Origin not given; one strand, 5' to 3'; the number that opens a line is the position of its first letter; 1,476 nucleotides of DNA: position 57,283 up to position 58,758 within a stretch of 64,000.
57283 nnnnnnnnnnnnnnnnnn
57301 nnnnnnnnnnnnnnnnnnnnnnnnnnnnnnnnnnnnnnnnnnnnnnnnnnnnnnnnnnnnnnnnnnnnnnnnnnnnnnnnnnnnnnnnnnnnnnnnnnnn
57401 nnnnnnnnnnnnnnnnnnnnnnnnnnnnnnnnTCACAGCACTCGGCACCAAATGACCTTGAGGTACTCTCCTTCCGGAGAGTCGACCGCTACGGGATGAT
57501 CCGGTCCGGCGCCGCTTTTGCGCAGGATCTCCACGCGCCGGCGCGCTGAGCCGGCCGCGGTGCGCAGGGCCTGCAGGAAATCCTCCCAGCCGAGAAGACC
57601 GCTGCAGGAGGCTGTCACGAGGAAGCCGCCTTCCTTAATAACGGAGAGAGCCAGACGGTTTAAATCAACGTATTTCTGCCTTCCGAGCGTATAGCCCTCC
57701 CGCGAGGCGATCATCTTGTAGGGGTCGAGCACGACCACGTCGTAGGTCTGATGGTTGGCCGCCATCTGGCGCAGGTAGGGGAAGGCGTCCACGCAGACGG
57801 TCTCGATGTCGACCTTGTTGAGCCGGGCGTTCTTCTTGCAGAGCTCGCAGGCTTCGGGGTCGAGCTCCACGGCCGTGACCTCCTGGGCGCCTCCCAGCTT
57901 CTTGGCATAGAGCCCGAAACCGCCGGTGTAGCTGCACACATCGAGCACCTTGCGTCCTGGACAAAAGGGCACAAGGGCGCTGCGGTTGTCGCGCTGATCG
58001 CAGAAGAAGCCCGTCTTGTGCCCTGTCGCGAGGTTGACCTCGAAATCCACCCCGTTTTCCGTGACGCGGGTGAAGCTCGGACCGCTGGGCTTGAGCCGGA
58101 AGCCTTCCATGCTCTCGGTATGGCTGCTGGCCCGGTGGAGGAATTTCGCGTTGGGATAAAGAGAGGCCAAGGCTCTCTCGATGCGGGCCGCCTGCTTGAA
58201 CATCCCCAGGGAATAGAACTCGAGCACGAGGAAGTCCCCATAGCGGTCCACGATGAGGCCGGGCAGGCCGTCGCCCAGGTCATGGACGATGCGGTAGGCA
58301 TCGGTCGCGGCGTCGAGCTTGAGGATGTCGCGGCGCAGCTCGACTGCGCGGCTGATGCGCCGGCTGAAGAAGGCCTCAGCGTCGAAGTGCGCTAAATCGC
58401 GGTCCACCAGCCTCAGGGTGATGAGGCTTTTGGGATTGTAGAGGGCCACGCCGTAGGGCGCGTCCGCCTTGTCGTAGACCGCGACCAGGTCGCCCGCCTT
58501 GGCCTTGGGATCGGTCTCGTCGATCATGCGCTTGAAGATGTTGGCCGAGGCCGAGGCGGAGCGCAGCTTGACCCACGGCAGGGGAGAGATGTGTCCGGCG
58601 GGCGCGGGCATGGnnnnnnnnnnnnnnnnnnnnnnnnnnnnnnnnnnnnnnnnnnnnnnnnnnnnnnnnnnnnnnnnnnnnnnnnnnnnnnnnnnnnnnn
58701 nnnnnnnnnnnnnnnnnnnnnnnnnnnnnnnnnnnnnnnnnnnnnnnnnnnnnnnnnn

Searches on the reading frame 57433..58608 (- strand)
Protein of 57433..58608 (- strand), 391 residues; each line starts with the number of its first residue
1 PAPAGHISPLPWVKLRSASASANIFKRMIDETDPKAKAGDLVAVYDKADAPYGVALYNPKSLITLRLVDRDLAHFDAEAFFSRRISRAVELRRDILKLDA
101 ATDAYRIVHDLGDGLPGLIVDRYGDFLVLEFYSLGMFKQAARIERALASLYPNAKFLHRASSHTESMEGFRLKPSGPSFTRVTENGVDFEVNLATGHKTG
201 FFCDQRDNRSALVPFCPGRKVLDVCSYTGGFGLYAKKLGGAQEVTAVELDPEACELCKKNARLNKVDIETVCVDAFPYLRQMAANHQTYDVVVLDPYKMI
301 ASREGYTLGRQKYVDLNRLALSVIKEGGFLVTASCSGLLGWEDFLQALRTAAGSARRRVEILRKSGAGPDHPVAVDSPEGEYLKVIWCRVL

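Call 96: search_protein_families(library=pfam, proteins=[window:57433-58608:-], max_evalue=0.0001)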
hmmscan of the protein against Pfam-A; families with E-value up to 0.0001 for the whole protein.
window:57433-58608:- (391 aa): 12 families
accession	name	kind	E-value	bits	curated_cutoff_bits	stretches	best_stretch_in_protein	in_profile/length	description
PF10672.15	Methyltrans_SAM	-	2e-11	44.1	27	1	181-340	87-244/286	S-adenosylmethionine-dependent methyltransferase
PF17785.7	PUA_3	-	6.8e-09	35.8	22.6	1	24-70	18-64/64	PUA-like domain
PF02475.24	TRM5-TYW2_MTfase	-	1.8e-08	35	28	1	181-272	2-91/164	TRM5/TYW2 methyltransferase domain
PF13649.12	Methyltransf_25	-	1.5e-07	32.4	27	1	221-294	1-70/97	Methyltransferase domain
PF03602.21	Cons_hypoth95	-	2.4e-07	31.1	24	1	216-296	40-121/182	Conserved hypothetical protein 95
PF01728.25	FtsJ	-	3.8e-06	27.4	24.1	1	215-323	19-124/181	FtsJ-like methyltransferase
PF09445.16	Methyltransf_15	-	7.2e-06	26.1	22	1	219-296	2-79/165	RNA cap guanine-N2 methyltransferase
PF02005.22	TRM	-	7.7e-06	25.8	27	1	220-297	52-129/376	N2,N2-dimethylguanosine tRNA methyltransferase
PF06325.19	PrmA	-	1.3e-05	25.3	22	1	217-293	161-231/296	Ribosomal protein L11 methyltransferase (PrmA)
PF13847.12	Methyltransf_31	-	2.2e-05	24.6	27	1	218-336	4-113/145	Methyltransferase domain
PF05175.20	MTS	-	3e-05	24.2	23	1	218-296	32-106/170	Methyltransferase small domain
PF01564.23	Spermine_synth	-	5.4e-05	23.2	22.9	1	241-351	42-149/186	Spermine/spermidine synthase domain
